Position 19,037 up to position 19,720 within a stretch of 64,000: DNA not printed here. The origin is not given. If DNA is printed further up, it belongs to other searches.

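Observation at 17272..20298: Sugar-modification cassette co-oriented directly downstream of the giant surface-protein gene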

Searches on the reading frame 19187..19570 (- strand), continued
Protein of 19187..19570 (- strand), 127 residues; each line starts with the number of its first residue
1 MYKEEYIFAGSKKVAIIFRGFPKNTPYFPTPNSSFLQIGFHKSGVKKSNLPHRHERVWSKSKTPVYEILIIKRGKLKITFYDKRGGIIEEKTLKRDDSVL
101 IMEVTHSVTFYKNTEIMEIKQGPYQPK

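Call 86: search_protein_families(library=pfam, proteins=[L134:8615-9871:+, L134:11547-12359:+, L134:12362-13129:+, L162:8582-9664:+, L162:11582-12613:+, L120:8428-9957:+, L120:11439-12623:+, L161:10441-11196:+, L161:8633-9880:+, L173:11477-12244:+], max_evalue=0.0001)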
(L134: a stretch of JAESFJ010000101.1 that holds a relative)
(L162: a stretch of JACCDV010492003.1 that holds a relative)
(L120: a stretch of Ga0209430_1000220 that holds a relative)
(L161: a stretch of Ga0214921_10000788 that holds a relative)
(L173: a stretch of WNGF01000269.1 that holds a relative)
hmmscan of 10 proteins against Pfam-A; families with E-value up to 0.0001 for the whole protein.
L134:8615-9871:+ (418 aa): 3 families
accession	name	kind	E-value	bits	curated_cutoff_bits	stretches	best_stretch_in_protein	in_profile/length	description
PF00005.33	ABC_tran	-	9.7e-24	85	25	1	61-192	1-135/137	ABC transporter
PF14524.12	Wzt_C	-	2.8e-08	34.3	30.4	1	281-395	12-134/143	Wzt C-terminal domain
PF13304.12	AAA_21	-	8.8e-06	26.4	27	0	75-94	3-22/304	AAA domain, putative AbiEii toxin, Type IV TA system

L134:11547-12359:+ (270 aa): 0 families

L134:12362-13129:+ (255 aa): 12 families
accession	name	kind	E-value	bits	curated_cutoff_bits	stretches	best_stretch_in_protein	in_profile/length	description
PF13649.12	Methyltransf_25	-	4.8e-19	69.3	27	1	41-140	1-97/97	Methyltransferase domain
PF08242.18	Methyltransf_12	-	1.5e-16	61.3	30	1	42-142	1-98/98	Methyltransferase domain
PF13847.12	Methyltransf_31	-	4.2e-16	59.4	27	1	38-152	4-114/145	Methyltransferase domain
PF08241.18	Methyltransf_11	-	2.8e-15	57.2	21.2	1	42-144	1-95/95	Methyltransferase domain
PF13489.12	Methyltransf_23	-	5.1e-12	46.3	27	1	28-149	14-121/164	Methyltransferase domain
PF03848.20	TehB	-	1e-07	32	20.4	1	40-141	33-129/193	Tellurite resistance protein TehB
PF13679.12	Methyltransf_32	-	5.1e-07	30.2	27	1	24-112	10-108/143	Methyltransferase domain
PF05175.20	MTS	-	7.4e-07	29.4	23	1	32-142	28-136/170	Methyltransferase small domain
PF05401.17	NodS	-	3.6e-06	27.4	24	1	36-145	42-145/201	Nodulation protein S (NodS)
PF02353.26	CMAS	-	8.3e-06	25.8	27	1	25-146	50-166/273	Mycolic acid cyclopropane synthetase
PF07942.18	CARME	-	2.5e-05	24.2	27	0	26-74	44-94/268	Carnosine N-methyltransferase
PF01209.24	Ubie_methyltran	-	7e-05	22.7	20.1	1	26-142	38-149/233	ubiE/COQ5 methyltransferase family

L162:8582-9664:+ (360 aa): 4 families
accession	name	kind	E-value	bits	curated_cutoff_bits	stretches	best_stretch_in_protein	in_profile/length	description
PF16363.11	GDP_Man_Dehyd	-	1.1e-156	521.8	27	1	5-334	1-332/332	GDP-mannose 4,6 dehydratase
PF01370.27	Epimerase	-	2.3e-77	260.1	20.9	1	5-251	2-240/240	NAD dependent epimerase/dehydratase family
PF04321.23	RmlD_sub_bind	-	1.5e-06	28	27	1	4-161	3-130/287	RmlD substrate binding domain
PF02719.21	Polysacc_synt_2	-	9.5e-05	22.1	20.2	0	5-120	2-119/293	Polysaccharide biosynthesis protein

L162:11582-12613:+ (343 aa): 0 families

L120:8428-9957:+ (509 aa): 3 families
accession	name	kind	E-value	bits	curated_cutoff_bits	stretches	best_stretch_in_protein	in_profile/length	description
PF03023.19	MurJ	-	2e-62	211.7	27.4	1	33-460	1-437/451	Lipid II flippase MurJ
PF13440.11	Polysacc_synt_3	-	5.3e-06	26.3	23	1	86-334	46-284/293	Polysaccharide biosynthesis protein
PF01554.23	MatE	-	1.4e-05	25.3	24.9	1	232-396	1-160/161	MatE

L120:11439-12623:+ (394 aa): 0 families

L161:10441-11196:+ (251 aa): 5 families
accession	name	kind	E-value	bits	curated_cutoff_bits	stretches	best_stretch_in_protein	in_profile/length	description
PF13649.12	Methyltransf_25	-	1.1e-13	52.1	27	1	45-135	1-97/97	Methyltransferase domain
PF13489.12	Methyltransf_23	-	1.1e-10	41.9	27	1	32-227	11-163/164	Methyltransferase domain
PF08241.18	Methyltransf_11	-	3.6e-10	40.8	21.2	1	46-137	1-93/95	Methyltransferase domain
PF08242.18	Methyltransf_12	-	7.5e-10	39.9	30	1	46-137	1-98/98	Methyltransferase domain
PF13847.12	Methyltransf_31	-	1.9e-08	34.6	27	1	40-137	2-107/145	Methyltransferase domain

L161:8633-9880:+ (415 aa): 3 families
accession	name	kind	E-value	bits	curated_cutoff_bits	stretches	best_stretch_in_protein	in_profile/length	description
PF00535.33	Glycos_transf_2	-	3.7e-27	95.7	23.3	1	4-173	1-164/168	Glycosyl transferase family 2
PF13641.12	Glyco_tranf_2_3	-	6.8e-11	43.1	27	1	3-228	3-211/230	Glycosyltransferase like family 2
PF10111.15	Glyco_tranf_2_2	-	2.3e-08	34.3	27.3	1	4-106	1-107/276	Glycosyltransferase like family 2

L173:11477-12244:+ (255 aa): 6 families
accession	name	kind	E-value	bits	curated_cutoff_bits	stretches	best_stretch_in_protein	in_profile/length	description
PF13649.12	Methyltransf_25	-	2e-15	57.7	27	1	41-140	1-97/97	Methyltransferase domain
PF08242.18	Methyltransf_12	-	1.1e-11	45.8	30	1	42-142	1-98/98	Methyltransferase domain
PF08241.18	Methyltransf_11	-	1.2e-11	45.6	21.2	1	42-144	1-95/95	Methyltransferase domain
PF13489.12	Methyltransf_23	-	3.9e-09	36.9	27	1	34-147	19-119/164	Methyltransferase domain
PF13847.12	Methyltransf_31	-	1.1e-08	35.3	27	1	37-142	3-107/145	Methyltransferase domain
PF06080.18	DUF938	-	8.1e-05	22.9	27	0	28-150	15-140/202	Protein of unknown function (DUF938)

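Call 92: search_protein_families(library=pfam, alignment_id=A4, max_evalue=1)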
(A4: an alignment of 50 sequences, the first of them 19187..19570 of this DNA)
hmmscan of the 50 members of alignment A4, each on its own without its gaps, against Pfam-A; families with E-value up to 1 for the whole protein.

A. member 1, window:19187-19570:- (127 aa): 3 families
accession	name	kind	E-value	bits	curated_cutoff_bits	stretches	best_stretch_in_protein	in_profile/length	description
PF09313.17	DUF1971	-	0.06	13.8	23.1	1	58-113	19-74/80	Domain of unknown function (DUF1971)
PF12417.13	DUF3669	-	0.12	12.7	22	1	12-34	17-39/66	Zinc finger protein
PF22439.1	TAdV_Fibre-like_head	-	0.14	12.7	26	0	30-52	87-108/135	Turkey Adenovirus 3 Fibre protein-like, head domain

B. families by the number of members that match (of 50 scanned): 41 families (the first 25 are shown)
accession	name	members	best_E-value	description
PF00190.28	Cupin_1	13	0.00071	Cupin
PF07883.17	Cupin_2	10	0.0014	Cupin domain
PF00027.35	cNMP_binding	9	0.0024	Cyclic nucleotide-binding domain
PF05899.18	Cupin_3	5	0.00099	EutQ-like cupin domain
PF09313.17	DUF1971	3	0.0093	Domain of unknown function (DUF1971)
PF18765.7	Polbeta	2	0.017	Polymerase beta, Nucleotidyltransferase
PF14275.11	DUF4362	2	0.064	Domain of unknown function (DUF4362)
PF05404.17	TRAP-delta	1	0.0068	Translocon-associated protein, delta subunit precursor (TRAP-delta)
PF23576.2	SEN1_barrel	1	0.0084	Helicase SEN1 beta-barrel domain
PF01172.24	SBDS_N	1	0.01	Shwachman-Bodian-Diamond syndrome (SBDS) N-terminal domain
PF22214.1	Mec-4_10_cyt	1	0.01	Mechanosensory ion channel subunit mec-4/10 cytosolic domain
PF23764.1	Beta-barrel_GLAA-B_II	1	0.013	GLAA-B beta-barrel domain II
PF16160.10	DUF4866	1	0.014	Domain of unknown function (DUF4866)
PF16163.10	DUF4869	1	0.014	Domain of unknown function (DUF4869)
PF05314.16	Baculo_ODV-E27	1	0.025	Baculovirus occlusion-derived virus envelope protein EC27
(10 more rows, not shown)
